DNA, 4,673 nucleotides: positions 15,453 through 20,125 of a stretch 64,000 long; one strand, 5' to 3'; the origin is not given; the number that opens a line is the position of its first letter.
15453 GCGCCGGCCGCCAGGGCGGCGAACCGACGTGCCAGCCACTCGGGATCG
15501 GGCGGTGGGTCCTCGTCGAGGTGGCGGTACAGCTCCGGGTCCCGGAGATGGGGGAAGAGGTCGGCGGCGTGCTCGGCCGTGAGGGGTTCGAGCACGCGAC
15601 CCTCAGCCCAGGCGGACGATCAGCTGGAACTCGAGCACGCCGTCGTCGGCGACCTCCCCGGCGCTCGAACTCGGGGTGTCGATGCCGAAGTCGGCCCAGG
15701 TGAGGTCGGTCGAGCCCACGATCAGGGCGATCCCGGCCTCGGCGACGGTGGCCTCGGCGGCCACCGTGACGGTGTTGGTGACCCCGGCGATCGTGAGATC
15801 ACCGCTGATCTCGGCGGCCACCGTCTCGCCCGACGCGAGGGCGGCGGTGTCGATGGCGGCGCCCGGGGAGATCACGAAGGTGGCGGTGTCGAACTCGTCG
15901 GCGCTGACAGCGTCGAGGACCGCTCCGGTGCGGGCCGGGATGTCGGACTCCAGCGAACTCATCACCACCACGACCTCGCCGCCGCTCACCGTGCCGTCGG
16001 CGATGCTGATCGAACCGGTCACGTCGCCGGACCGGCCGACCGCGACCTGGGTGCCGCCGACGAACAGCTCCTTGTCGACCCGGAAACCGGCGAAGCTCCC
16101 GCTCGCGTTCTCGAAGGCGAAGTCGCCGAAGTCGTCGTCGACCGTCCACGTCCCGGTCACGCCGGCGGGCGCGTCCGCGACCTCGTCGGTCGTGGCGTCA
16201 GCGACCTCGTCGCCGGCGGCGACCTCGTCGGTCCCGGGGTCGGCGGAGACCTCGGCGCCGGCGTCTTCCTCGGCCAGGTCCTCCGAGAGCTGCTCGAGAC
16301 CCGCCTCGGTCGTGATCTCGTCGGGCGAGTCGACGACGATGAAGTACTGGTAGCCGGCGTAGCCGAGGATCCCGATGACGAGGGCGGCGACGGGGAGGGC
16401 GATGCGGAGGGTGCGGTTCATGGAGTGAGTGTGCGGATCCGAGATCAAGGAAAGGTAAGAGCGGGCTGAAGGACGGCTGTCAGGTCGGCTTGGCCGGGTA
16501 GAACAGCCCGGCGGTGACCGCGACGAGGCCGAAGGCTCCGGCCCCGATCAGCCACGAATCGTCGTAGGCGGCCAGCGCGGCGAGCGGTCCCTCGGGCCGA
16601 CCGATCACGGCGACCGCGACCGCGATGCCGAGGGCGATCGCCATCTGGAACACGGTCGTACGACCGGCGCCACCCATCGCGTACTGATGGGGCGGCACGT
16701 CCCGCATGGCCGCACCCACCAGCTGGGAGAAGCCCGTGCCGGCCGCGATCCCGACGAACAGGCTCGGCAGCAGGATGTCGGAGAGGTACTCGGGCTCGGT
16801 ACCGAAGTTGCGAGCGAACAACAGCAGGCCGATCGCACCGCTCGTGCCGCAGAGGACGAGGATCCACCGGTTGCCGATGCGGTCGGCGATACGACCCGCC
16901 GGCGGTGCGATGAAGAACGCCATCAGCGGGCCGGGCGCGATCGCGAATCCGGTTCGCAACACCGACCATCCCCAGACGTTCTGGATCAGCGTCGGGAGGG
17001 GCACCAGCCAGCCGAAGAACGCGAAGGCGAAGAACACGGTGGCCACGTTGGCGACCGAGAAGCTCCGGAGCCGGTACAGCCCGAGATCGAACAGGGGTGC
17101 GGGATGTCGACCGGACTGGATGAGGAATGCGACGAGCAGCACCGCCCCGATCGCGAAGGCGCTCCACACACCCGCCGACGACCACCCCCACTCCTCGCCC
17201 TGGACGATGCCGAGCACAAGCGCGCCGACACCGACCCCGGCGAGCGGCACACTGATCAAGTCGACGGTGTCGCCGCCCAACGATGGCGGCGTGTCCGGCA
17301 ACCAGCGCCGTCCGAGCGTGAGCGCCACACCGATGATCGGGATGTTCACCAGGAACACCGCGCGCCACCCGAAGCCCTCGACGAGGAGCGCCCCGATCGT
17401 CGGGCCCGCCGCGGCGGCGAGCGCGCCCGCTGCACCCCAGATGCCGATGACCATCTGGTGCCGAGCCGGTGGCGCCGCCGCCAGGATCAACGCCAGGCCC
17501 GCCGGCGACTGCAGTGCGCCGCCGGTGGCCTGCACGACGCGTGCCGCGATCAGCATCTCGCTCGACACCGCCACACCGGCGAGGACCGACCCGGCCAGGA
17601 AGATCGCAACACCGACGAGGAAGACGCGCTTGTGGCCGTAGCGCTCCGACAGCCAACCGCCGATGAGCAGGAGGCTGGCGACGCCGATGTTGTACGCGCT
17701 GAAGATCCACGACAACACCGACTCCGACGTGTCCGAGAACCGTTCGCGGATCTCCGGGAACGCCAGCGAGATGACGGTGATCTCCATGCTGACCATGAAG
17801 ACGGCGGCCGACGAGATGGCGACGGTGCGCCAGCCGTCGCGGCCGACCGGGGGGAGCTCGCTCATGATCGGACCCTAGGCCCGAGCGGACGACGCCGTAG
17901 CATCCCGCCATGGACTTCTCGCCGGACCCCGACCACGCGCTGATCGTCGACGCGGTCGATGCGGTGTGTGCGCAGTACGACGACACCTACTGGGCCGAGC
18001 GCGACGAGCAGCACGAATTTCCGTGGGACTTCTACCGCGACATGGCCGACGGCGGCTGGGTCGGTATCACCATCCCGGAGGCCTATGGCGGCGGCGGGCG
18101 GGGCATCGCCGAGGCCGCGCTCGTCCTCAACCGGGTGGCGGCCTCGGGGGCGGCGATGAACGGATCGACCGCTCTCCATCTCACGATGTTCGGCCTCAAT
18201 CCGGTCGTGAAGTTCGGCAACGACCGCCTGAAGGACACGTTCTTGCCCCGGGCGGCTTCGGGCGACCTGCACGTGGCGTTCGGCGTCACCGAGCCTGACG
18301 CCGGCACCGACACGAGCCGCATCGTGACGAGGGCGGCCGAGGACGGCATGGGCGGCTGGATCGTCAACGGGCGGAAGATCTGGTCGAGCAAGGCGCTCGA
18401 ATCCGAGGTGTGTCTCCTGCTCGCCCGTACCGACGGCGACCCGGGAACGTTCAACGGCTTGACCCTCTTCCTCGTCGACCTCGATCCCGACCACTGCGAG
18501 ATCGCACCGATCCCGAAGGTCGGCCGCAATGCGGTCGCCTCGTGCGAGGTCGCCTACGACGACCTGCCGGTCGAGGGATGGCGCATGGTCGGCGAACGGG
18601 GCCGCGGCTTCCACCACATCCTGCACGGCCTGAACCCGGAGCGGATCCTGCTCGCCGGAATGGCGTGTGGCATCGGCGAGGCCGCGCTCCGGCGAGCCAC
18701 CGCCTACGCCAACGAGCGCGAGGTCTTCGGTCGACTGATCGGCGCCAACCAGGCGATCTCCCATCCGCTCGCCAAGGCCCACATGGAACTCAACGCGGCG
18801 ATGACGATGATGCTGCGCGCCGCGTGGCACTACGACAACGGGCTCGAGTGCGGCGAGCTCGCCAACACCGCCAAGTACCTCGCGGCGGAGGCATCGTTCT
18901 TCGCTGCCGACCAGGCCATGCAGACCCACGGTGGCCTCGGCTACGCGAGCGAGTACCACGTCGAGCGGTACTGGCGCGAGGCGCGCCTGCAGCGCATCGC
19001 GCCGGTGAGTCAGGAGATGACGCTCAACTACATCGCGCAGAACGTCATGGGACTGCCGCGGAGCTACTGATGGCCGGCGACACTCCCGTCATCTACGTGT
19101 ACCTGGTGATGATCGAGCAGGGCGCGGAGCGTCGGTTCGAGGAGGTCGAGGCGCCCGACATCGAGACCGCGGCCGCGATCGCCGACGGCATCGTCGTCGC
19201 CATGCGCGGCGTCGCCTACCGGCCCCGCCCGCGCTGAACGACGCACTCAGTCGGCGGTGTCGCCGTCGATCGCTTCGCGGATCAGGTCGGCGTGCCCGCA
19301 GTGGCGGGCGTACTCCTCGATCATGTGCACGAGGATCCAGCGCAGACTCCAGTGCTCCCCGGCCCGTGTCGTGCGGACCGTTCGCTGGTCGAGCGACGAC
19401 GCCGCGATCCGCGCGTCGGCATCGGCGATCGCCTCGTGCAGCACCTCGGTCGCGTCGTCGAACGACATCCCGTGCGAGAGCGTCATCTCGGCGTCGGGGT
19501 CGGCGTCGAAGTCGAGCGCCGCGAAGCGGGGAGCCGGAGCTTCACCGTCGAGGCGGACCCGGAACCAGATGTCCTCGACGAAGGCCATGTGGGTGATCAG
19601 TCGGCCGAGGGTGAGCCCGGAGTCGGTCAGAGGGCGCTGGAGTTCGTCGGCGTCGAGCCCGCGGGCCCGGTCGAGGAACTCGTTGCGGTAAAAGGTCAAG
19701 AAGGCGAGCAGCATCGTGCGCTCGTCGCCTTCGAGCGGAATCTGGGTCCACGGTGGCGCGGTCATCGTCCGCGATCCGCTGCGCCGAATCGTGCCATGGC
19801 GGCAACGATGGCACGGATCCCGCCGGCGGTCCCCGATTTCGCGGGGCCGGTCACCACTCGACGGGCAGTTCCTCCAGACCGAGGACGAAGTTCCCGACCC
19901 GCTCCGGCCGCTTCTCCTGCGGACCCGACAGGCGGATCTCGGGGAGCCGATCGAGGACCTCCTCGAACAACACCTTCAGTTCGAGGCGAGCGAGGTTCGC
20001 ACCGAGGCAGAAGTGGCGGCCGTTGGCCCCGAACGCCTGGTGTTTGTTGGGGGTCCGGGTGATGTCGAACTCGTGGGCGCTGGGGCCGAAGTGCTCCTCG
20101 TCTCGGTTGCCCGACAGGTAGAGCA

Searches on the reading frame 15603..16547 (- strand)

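Call 46: search_protein_families(library=pfam, proteins=[window:15603-16547:-], max_evalue=0.00001)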
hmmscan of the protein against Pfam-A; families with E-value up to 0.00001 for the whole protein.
window:15603-16547:- (314 aa): 1 family
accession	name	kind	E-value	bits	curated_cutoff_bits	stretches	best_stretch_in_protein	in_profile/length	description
PF04264.18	YceI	-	5.3e-16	59.8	23.7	1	149-309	6-148/150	YceI-like domain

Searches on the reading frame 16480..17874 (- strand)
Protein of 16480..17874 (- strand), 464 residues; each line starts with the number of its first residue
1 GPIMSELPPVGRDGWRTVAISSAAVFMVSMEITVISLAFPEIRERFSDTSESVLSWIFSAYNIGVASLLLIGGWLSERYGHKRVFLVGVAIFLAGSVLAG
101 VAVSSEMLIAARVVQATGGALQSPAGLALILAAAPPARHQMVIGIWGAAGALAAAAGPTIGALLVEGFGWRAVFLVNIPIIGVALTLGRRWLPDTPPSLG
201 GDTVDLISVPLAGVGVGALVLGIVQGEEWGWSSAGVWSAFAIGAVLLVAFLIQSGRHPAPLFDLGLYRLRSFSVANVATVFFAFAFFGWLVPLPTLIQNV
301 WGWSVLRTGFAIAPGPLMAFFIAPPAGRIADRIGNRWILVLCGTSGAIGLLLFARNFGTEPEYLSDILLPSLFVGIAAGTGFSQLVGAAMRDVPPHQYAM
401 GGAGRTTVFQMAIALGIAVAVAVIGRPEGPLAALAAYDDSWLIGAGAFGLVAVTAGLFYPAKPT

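Call 42: search_protein_families(library=pfam, proteins=[window:16480-17874:-], max_evalue=0.00001)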
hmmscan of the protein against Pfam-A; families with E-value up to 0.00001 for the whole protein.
window:16480-17874:- (464 aa): 2 families
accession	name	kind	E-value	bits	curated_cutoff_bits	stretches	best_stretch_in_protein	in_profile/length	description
PF07690.21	MFS_1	-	1.4e-45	156.1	33.4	2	24-200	4-180/347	Major Facilitator Superfamily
PF00083.30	Sugar_tr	-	6.2e-10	39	22.3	1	47-197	41-196/452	Sugar (and other) transporter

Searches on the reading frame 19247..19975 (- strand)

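Call 42: search_protein_families(library=pfam, proteins=[window:19247-19975:-], max_evalue=0.00001)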
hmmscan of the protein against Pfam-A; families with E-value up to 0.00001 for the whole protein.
window:19247-19975:- (242 aa): 2 families
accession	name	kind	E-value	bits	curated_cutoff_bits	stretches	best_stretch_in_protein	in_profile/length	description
PF04978.18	MST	-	4e-40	138.1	27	1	89-238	2-149/149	Mycothiol-S-transferase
PF12867.12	DinB_2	-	3.2e-10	41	24.8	1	97-228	6-127/128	DinB superfamily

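Call 56: search_protein_families(library=ncbifam, proteins=[window:19247-19975:-], max_evalue=0.00001)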
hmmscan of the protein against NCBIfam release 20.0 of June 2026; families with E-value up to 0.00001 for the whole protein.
window:19247-19975:- (242 aa): 0 families
